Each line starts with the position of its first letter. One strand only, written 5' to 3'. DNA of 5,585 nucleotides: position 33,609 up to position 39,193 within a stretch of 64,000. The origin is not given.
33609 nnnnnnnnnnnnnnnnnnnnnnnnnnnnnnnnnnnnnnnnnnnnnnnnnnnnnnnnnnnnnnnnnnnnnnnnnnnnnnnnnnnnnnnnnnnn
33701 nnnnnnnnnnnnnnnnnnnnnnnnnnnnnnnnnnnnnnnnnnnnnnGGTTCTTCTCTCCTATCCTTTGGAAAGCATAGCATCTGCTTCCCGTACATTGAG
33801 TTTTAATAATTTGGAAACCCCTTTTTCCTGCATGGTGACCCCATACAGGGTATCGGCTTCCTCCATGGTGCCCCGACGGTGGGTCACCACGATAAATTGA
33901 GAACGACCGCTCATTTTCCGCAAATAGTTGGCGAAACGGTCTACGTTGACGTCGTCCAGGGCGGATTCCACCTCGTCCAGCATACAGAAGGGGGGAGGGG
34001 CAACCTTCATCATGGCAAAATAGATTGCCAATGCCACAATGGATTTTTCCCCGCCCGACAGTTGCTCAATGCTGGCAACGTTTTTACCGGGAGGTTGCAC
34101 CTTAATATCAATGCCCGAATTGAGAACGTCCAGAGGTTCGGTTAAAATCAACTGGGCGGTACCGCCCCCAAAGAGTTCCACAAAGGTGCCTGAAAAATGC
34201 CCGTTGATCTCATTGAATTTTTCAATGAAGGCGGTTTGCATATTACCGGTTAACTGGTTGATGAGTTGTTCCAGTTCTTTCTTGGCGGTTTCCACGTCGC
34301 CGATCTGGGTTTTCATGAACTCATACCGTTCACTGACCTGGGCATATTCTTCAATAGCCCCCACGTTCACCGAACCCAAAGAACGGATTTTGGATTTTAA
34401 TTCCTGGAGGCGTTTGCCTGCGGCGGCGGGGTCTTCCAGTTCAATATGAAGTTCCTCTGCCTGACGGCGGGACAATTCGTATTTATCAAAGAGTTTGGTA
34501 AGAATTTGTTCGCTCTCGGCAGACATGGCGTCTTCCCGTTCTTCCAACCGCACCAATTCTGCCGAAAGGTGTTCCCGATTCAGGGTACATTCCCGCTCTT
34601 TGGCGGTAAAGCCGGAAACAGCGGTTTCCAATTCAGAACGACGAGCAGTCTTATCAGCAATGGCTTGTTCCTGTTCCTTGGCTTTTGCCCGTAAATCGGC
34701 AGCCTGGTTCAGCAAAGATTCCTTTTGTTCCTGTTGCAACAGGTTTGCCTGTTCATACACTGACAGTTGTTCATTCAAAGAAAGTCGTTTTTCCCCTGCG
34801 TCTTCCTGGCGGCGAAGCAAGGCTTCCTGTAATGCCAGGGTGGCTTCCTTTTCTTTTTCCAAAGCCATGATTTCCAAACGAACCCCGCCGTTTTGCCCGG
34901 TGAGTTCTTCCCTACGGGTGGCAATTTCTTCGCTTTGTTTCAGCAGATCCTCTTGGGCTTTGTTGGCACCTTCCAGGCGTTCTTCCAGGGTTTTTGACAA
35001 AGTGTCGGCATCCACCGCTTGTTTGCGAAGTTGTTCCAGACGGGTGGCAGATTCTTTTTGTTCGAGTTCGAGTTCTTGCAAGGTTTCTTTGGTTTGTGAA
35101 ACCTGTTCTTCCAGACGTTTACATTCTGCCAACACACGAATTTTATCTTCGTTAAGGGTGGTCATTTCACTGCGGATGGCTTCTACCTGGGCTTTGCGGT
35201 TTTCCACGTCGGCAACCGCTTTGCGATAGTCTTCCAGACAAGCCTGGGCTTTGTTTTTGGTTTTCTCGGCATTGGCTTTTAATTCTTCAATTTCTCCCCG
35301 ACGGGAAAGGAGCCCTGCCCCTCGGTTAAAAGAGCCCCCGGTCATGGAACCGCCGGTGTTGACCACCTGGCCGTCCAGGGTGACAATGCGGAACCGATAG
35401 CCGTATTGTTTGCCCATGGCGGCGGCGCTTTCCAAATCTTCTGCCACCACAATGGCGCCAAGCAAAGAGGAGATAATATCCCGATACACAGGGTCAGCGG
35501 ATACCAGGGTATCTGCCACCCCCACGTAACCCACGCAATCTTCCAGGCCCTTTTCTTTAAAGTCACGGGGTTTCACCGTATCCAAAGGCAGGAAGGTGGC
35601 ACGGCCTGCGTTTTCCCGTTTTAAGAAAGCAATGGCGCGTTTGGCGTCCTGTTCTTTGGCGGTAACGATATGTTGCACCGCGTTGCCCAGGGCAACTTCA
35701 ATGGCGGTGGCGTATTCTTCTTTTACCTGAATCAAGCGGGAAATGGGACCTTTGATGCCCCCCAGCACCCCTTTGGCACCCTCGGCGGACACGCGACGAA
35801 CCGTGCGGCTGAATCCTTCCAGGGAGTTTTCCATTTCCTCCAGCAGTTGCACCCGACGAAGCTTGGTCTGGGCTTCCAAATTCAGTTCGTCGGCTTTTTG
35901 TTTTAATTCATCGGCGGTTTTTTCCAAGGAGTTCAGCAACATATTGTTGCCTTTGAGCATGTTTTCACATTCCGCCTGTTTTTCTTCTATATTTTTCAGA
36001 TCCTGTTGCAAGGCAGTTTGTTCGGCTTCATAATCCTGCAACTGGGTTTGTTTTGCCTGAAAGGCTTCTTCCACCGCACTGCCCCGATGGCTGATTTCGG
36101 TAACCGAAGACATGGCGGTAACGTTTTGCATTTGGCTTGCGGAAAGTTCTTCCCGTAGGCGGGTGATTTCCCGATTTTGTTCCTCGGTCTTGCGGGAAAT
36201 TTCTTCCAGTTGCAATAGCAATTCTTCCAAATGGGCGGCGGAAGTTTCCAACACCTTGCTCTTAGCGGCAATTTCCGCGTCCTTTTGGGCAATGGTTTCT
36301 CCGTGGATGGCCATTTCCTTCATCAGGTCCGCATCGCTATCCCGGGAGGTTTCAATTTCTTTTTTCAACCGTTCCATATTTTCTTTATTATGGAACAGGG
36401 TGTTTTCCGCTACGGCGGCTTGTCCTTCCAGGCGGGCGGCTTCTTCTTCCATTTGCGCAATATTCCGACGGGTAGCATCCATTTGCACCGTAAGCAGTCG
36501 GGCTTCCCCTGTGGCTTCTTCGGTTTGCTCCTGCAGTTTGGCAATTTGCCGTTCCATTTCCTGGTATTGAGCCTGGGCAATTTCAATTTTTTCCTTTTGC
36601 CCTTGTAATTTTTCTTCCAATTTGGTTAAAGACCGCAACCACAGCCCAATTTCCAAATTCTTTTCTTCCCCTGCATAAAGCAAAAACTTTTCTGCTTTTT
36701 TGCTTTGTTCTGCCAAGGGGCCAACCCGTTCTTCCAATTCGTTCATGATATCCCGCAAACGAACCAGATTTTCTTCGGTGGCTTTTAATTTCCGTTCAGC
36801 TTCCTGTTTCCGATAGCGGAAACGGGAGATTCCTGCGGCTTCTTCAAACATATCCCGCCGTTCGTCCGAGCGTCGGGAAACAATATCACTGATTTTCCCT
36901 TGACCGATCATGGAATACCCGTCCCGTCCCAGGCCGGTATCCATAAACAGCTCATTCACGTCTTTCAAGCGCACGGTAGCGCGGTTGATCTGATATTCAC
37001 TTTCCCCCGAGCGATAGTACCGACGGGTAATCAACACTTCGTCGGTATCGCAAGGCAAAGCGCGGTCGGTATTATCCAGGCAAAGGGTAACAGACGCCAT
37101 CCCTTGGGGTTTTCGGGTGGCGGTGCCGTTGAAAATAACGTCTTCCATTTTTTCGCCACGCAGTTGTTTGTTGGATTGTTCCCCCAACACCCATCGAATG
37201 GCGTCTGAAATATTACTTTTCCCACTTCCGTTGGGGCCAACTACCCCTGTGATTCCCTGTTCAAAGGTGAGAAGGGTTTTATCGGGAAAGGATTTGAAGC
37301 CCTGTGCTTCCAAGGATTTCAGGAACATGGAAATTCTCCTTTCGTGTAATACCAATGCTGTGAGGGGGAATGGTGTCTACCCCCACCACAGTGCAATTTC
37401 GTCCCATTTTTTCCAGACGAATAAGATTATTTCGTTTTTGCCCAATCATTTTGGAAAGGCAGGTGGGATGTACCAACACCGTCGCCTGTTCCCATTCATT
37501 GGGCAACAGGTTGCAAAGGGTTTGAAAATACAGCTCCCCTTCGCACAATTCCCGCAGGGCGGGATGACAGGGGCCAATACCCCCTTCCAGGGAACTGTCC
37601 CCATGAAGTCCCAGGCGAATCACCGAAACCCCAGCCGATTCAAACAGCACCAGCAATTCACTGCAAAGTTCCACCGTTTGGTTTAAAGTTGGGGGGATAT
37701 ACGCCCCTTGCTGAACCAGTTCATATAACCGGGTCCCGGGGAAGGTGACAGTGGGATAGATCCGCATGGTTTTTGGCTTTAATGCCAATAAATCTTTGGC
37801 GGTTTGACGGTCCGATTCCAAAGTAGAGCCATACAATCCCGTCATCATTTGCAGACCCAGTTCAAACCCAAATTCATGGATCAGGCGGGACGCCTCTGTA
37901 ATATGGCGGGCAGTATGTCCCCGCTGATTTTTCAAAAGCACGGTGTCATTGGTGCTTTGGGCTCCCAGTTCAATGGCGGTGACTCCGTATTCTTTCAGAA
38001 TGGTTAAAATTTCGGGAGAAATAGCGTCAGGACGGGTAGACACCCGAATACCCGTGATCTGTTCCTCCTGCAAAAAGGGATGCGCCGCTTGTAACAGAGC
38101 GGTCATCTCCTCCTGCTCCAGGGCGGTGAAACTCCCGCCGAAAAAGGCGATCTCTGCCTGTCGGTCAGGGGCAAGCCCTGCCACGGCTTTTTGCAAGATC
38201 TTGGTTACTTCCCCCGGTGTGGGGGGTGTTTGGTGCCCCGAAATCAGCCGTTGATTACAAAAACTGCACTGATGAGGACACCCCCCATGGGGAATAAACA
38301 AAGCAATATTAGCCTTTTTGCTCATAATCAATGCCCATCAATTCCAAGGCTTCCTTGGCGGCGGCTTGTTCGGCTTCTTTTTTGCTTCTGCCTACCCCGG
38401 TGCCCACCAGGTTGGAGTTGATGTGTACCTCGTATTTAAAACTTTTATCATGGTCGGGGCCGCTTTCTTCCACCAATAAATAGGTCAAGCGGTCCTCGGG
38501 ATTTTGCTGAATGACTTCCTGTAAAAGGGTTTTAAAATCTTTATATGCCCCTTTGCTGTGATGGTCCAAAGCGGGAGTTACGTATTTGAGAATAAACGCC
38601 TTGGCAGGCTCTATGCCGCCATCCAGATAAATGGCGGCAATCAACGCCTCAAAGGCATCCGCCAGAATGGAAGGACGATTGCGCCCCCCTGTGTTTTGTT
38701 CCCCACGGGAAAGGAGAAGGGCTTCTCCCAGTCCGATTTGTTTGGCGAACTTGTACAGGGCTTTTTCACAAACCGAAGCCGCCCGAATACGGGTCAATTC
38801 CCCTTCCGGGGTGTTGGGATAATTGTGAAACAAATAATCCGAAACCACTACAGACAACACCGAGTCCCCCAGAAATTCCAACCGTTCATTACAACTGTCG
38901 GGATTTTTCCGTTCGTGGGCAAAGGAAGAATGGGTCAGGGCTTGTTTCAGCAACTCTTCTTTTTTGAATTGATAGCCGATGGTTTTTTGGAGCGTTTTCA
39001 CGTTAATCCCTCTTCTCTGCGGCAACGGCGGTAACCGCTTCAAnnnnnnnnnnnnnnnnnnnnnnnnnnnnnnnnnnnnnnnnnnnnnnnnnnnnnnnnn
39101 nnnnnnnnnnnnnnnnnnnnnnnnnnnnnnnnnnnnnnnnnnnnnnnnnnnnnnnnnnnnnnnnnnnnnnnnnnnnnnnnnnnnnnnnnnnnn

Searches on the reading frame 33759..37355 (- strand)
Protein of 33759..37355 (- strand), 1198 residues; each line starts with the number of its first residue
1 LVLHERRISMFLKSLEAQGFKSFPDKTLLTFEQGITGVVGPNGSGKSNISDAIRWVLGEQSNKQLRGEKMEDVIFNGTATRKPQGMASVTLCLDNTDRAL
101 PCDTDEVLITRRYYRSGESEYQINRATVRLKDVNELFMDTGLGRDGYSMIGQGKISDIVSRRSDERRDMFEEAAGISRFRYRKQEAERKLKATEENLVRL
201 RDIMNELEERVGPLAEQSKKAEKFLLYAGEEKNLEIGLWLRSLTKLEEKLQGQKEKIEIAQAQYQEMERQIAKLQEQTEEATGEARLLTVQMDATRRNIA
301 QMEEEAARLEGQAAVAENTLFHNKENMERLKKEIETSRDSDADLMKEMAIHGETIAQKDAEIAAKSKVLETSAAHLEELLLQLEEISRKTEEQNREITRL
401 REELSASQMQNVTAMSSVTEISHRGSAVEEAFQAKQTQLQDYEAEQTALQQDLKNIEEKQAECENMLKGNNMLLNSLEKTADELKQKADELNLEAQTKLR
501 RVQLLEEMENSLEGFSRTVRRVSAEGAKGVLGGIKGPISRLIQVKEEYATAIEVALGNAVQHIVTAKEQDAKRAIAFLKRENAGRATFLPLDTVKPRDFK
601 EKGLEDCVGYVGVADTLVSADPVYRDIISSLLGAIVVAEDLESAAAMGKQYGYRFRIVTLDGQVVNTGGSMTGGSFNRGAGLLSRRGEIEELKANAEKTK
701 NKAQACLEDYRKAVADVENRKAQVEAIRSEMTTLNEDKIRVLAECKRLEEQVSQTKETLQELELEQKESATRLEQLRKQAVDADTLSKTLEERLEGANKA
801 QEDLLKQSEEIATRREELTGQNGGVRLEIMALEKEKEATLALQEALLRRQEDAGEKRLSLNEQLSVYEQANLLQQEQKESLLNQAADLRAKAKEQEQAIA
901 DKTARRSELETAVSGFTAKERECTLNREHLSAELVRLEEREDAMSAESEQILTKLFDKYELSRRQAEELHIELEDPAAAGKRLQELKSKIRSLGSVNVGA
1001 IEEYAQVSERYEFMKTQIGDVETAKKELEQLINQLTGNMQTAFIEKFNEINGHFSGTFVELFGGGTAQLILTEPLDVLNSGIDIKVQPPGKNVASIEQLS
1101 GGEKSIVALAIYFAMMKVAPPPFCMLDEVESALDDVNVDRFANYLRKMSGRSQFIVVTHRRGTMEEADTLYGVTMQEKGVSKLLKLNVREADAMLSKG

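Call 95: search_protein_families(library=pfam, proteins=[window:33759-37355:-], max_evalue=1e-8)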
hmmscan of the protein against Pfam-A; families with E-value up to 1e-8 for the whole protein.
window:33759-37355:- (1198 aa): 5 families
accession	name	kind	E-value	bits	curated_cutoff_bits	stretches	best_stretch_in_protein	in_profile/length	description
PF02463.25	SMC_N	-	3.5e-74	249.4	40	1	11-1182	1-220/220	RecF/RecN/SMC N terminal domain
PF06470.18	SMC_hinge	-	4e-30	105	22.5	1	533-646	3-114/116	SMC proteins Flexible Hinge Domain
PF13476.12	AAA_23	-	7.4e-16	59.8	27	1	14-258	1-201/201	AAA domain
PF13304.12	AAA_21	-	2.1e-12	48.1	27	0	35-84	1-55/304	AAA domain, putative AbiEii toxin, Type IV TA system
PF13175.12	AAA_15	-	5.4e-10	39.9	32.1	1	10-484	1-275/374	AAA ATPase domain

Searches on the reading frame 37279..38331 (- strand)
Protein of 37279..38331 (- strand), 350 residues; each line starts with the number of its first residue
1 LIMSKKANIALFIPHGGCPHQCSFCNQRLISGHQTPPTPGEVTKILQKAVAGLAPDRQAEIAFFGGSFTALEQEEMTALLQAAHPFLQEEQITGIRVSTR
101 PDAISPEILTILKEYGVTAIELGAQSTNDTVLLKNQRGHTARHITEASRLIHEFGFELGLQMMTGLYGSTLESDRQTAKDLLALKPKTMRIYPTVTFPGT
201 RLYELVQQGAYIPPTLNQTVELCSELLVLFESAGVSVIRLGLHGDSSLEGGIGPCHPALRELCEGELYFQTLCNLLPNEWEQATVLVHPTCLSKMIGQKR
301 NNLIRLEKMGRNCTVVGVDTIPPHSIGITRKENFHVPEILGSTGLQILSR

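Call 65: search_protein_families(library=pfam, proteins=[window:37279-38331:-], max_evalue=1e-8)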
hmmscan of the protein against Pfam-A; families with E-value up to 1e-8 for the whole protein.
window:37279-38331:- (350 aa): 2 families
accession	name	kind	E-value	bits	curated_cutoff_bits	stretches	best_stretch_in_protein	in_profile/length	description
PF04055.27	Radical_SAM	-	3e-20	73.5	29.5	1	13-180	2-165/166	Radical SAM superfamily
PF16199.10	Radical_SAM_C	-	5.3e-14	52.5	31.9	1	186-267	1-83/85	Radical_SAM C-terminal domain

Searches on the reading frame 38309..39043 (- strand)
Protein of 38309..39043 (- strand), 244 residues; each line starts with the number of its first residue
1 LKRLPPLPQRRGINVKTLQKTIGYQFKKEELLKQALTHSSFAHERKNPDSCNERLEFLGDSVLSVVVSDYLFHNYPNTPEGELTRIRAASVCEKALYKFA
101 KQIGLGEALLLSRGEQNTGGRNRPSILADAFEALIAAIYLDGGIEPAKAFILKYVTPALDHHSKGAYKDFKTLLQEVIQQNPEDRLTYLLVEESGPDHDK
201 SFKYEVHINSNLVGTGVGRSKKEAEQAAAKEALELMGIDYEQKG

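Call 65: search_protein_families(library=pfam, proteins=[window:38309-39043:-], max_evalue=1e-8)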
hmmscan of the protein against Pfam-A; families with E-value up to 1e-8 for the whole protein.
window:38309-39043:- (244 aa): 4 families
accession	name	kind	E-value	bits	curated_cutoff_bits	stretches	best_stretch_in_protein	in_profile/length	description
PF14622.11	Ribonucleas_3_3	-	1.9e-45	154.6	35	1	29-157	2-126/128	Ribonuclease-III-like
PF00636.31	Ribonuclease_3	-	1.1e-26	94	27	1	53-143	1-102/102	Ribonuclease III domain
PF00035.32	dsrm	-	1.7e-18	67.4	23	1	171-235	2-65/66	Double-stranded RNA binding motif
PF22935.1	RM44_endonuclase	-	1.9e-09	38.1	27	0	20-138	11-139/139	Large ribosomal subunit protein mL44, endonuclease domain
